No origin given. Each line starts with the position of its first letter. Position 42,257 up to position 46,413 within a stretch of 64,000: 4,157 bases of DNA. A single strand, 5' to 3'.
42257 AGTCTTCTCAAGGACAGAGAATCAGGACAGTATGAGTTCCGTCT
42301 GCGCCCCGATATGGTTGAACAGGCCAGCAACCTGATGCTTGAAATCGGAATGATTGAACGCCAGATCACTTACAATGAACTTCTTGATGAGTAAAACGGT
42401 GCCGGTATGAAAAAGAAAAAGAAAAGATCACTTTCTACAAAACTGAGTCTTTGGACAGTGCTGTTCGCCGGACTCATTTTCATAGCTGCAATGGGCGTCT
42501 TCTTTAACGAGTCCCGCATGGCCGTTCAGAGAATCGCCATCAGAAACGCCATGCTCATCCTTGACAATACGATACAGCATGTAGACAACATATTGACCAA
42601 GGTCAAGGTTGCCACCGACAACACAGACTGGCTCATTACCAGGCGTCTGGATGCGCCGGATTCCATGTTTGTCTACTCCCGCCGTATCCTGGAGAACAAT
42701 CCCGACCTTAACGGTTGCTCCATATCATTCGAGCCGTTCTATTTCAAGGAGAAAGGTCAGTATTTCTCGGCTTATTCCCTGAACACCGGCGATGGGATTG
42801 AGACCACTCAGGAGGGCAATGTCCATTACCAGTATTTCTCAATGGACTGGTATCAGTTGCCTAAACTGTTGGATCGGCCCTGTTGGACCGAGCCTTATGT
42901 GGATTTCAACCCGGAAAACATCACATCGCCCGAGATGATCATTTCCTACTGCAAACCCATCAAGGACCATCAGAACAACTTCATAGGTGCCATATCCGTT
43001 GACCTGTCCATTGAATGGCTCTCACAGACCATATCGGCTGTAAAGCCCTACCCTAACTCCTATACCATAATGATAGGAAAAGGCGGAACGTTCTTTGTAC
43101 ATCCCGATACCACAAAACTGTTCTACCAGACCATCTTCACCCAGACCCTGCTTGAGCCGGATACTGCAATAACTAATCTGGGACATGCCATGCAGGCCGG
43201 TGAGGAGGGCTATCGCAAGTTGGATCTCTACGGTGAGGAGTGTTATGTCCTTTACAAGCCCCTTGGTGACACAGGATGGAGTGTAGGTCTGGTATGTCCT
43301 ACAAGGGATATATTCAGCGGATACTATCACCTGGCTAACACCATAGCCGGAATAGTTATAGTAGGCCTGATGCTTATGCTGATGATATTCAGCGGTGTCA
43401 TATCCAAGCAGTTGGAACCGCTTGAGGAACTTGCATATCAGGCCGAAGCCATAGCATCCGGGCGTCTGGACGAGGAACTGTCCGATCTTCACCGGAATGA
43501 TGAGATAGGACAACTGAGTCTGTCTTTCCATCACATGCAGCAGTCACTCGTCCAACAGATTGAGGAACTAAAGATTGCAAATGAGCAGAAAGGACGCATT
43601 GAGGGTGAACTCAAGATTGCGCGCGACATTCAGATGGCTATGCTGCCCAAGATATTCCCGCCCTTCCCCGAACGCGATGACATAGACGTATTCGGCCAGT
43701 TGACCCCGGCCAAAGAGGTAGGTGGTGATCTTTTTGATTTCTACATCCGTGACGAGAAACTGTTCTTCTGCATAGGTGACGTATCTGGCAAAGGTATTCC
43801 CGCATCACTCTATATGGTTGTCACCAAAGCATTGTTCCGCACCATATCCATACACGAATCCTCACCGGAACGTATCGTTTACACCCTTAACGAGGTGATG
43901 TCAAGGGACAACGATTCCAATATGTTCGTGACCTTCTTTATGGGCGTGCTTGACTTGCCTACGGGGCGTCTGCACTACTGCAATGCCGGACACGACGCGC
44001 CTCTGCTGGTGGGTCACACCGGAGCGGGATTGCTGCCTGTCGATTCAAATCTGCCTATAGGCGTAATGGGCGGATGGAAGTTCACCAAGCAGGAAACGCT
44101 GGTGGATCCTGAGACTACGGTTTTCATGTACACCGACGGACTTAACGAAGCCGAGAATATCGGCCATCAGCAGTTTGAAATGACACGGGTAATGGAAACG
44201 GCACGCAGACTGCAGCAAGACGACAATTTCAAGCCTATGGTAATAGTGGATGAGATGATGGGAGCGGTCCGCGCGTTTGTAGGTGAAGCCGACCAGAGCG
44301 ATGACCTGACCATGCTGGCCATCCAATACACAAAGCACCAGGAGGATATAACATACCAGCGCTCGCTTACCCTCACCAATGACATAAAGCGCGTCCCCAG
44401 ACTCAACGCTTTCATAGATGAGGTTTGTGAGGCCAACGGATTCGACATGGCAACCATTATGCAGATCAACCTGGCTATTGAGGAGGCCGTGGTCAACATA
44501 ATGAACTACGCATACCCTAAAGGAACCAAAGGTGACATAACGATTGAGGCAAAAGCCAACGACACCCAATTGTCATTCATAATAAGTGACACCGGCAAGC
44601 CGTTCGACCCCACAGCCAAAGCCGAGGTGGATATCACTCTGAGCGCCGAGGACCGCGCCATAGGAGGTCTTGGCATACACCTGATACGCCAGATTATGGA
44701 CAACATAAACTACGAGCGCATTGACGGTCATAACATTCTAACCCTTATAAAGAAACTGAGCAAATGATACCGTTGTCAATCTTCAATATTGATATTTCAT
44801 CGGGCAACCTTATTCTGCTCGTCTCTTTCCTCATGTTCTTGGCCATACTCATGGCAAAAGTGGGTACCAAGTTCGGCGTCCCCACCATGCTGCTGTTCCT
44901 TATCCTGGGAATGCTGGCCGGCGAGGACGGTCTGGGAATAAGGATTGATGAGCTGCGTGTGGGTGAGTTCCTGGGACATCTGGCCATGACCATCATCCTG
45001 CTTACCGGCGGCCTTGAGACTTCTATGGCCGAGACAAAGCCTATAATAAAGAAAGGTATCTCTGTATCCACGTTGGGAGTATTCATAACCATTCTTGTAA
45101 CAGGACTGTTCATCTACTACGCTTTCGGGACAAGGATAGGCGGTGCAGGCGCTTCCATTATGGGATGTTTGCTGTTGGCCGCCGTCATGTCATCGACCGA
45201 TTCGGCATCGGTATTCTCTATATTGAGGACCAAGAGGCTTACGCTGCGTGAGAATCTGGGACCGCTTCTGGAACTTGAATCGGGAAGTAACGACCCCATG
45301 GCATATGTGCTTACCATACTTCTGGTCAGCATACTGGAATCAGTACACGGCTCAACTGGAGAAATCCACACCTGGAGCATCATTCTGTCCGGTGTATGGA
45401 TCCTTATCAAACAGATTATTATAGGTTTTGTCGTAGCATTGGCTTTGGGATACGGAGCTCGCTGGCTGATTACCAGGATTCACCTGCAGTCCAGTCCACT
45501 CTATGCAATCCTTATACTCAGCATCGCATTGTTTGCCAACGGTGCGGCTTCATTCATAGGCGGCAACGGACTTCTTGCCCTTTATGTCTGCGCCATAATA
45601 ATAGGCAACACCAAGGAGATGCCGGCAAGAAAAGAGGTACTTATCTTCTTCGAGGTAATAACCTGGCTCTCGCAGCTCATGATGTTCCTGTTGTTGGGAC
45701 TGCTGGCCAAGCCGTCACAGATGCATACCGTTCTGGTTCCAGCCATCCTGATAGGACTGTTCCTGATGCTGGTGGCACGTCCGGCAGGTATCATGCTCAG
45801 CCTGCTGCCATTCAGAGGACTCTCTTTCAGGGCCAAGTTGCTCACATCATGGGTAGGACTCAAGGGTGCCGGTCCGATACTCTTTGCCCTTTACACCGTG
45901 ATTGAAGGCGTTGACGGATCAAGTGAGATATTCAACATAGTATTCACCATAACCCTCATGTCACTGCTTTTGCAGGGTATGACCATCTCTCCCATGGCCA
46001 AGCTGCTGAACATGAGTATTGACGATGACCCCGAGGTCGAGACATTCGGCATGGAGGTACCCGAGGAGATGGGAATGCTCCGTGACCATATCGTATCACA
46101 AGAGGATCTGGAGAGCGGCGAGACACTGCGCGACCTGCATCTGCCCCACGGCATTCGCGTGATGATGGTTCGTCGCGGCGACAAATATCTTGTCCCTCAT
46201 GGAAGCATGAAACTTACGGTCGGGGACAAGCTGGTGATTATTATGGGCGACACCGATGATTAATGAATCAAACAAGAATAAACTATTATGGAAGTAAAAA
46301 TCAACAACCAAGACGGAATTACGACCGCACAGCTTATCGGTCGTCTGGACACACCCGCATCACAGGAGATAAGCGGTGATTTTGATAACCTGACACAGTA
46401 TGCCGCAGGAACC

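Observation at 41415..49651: Eight-gene operon linking an RsbU/RsbW/RsbV-type partner switch to a K+/H+ antiporter and separate alarmone synthetase and hydrolase genes, with no sigma factor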

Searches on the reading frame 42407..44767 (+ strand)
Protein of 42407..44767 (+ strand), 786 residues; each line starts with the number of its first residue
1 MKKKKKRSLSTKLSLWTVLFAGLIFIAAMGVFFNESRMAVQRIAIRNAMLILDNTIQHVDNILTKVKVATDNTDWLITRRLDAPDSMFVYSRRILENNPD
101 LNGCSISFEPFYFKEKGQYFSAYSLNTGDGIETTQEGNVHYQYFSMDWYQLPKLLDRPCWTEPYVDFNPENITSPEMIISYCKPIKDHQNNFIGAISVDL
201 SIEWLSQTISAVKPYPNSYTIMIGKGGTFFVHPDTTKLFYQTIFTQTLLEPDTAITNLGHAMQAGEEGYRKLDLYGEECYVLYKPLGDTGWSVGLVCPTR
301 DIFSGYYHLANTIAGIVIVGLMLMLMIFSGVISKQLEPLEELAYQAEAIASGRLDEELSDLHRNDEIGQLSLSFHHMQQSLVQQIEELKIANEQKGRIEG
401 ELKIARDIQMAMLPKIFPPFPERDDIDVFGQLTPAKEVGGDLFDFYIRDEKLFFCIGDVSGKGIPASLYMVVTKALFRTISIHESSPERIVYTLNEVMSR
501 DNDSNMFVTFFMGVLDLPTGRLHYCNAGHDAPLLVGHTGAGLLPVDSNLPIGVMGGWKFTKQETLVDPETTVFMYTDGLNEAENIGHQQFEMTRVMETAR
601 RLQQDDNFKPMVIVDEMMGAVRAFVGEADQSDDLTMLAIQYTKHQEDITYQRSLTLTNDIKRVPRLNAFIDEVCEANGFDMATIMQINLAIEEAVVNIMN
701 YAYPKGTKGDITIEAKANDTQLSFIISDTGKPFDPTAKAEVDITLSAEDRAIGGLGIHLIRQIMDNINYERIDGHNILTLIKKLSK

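Call 4: search_protein_families(library=pfam, proteins=[window:42407-44767:+], max_evalue=0.01)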
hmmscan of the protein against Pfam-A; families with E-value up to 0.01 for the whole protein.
window:42407-44767:+ (786 aa): 7 families
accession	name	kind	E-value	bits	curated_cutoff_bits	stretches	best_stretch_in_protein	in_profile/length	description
PF07228.17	SpoIIE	-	3.3e-45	154.8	25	1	449-641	2-191/192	Stage II sporulation protein E (SpoIIE)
PF13581.12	HATPase_c_2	-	2.8e-25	89.2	27.4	1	657-782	2-127/127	Histidine kinase-like ATPase domain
PF22673.2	MCP-like_PDC_1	-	2.4e-21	76.7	27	1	93-206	7-112/113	Methyl-accepting chemotaxis protein-like, first PDC sensor domain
PF02743.24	dCache_1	-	1.6e-16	61.1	45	1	40-294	3-238/240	Cache domain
PF00672.30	HAMP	-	3.3e-11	43.8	25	1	334-382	5-52/53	HAMP domain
PF02518.31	HATPase_c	-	7.8e-05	23.5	26.4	1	687-766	6-86/111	Histidine kinase-, DNA gyrase B-, and HSP90-like ATPase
PF17202.10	sCache_3_3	-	0.0061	17.3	28.8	0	261-296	55-91/107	Single cache domain 3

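Call 5: search_protein_families(library=ncbifam, proteins=[window:42407-44767:+], max_evalue=0.01)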
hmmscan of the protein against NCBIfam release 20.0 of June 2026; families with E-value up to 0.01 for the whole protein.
window:42407-44767:+ (786 aa): 23 families
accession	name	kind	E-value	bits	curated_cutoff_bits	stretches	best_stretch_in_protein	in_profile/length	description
NF038263.1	prot_phos_SiaA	equivalog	3.3e-17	62.3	700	1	312-640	311-656/658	biofilm regulation protein phosphatase SiaA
NF003144.0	PRK04069.1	equivalog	8.6e-15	54.5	145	1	673-778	29-138/161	anti-sigma B factor RsbW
TIGR01924.1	rsbW_low_gc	equivalog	1.5e-12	47.2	155.05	1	672-776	28-136/159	anti-sigma B factor RsbW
TIGR01925.2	spIIAB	equivalog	1.8e-10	40.9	135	1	679-770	30-121/137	anti-sigma F factor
NF033092.0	HK_WalK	equivalog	3.7e-09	35.7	725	1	276-385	138-250/594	cell wall metabolism sensor histidine kinase WalK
NF045505.1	RR_RssB_Pseudo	equivalog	5.4e-09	35.6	700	1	401-579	155-338/394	two-component system response regulator RssB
NF047851.1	MCPCitTducer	equivalog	5.2e-08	32.4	900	1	305-388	187-269/553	methyl-accepting chemotaxis citrate transducer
NF011874.0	PRK15347.1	equivalog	1.3e-07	30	852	1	1-389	1-374/921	two component system sensor kinase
NF040691.1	MtrAB_MtrB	equivalog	3.6e-07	29.6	450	1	313-389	192-265/507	MtrAB system histidine kinase MtrB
TIGR02865.1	spore_II_E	equivalog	6.8e-07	27.7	490.8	1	438-637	566-759/764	stage II sporulation protein E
NF038389.1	ArsS_fam_HK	equivalog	9.9e-07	28.6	250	1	312-381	132-199/403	ArsS family sensor histidine kinase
NF011622.0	PRK15048.1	equivalog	3.3e-06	26.5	900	1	310-388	190-268/553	methyl-accepting chemotaxis protein II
NF011615.0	PRK15041.1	equivalog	7.3e-06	24.9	947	1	305-389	188-271/554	methyl-accepting chemotaxis protein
TIGR01386.1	cztS_silS_copS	subfamily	9.5e-06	24.8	292.55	1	309-382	162-235/457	heavy metal sensor histidine kinase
TIGR03785.1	marine_sort_HK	equivalog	1.1e-05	23.9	612.2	1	310-382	409-479/703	proteobacterial dedicated sortase system histidine kinase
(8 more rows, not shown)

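Call 8: search_protein_families(library=padloc, proteins=[window:42407-44767:+], max_evalue=0.01)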
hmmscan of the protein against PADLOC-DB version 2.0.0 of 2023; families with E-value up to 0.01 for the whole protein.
window:42407-44767:+ (786 aa): 0 families

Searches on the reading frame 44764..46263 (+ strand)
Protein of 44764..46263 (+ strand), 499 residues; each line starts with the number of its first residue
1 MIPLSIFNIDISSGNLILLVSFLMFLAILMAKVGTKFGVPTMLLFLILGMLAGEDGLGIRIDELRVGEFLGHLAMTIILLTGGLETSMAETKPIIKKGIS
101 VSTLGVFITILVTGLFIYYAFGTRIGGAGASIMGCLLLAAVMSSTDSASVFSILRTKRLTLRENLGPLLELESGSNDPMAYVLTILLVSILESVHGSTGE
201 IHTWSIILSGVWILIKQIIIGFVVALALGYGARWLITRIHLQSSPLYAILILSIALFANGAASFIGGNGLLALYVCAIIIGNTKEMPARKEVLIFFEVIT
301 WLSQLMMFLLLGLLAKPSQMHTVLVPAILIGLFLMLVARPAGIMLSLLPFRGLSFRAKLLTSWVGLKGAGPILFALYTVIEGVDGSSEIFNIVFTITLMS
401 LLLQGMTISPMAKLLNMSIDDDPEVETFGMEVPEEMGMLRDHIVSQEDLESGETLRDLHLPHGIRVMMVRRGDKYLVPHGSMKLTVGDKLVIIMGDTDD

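Call 4: search_protein_families(library=pfam, proteins=[window:44764-46263:+], max_evalue=0.01)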
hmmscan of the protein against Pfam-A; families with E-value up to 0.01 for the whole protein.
window:44764-46263:+ (499 aa): 2 families
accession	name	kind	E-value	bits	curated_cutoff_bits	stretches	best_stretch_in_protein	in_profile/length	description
PF00999.27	Na_H_Exchanger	-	7.4e-46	157.1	26.2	1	25-413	5-374/375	Sodium/hydrogen exchanger, transmembrane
PF02080.26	TrkA_C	-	1.8e-09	37.8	27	1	452-494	14-58/71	TrkA-C domain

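Call 5: search_protein_families(library=ncbifam, proteins=[window:44764-46263:+], max_evalue=0.01)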
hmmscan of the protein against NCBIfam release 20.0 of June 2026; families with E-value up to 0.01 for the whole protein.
window:44764-46263:+ (499 aa): 7 families
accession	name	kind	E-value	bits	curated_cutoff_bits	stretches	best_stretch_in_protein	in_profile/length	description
NF003716.0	PRK05326.1-3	equivalog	2.3e-144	481.5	355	1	15-496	6-471/499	potassium/proton antiporter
NF003715.0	PRK05326.1-2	equivalog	5.5e-120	401.4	309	1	15-496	6-468/595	potassium/proton antiporter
NF003714.0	PRK05326.1-1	equivalog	7.3e-97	325.1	471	1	15-496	8-473/577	potassium/proton antiporter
TIGR00840.1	b_cpa1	equivalog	4.9e-13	48.3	251.25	1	16-422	14-422/559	sodium/hydrogen exchanger 3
NF007039.0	PRK09496.3-2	equivalog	1e-05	24.5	293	1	436-494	375-432/446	Trk system potassium transporter TrkA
NF007031.0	PRK09496.1-2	equivalog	0.00077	18.6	289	1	451-494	396-439/458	Trk system potassium transporter TrkA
NF007036.0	PRK09496.2-3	subfamily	0.0035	16.1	407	1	441-493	382-434/448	Trk system potassium transporter TrkA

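Call 8: search_protein_families(library=padloc, proteins=[window:44764-46263:+], max_evalue=0.01)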
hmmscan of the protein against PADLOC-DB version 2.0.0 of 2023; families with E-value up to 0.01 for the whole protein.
window:44764-46263:+ (499 aa): 0 families
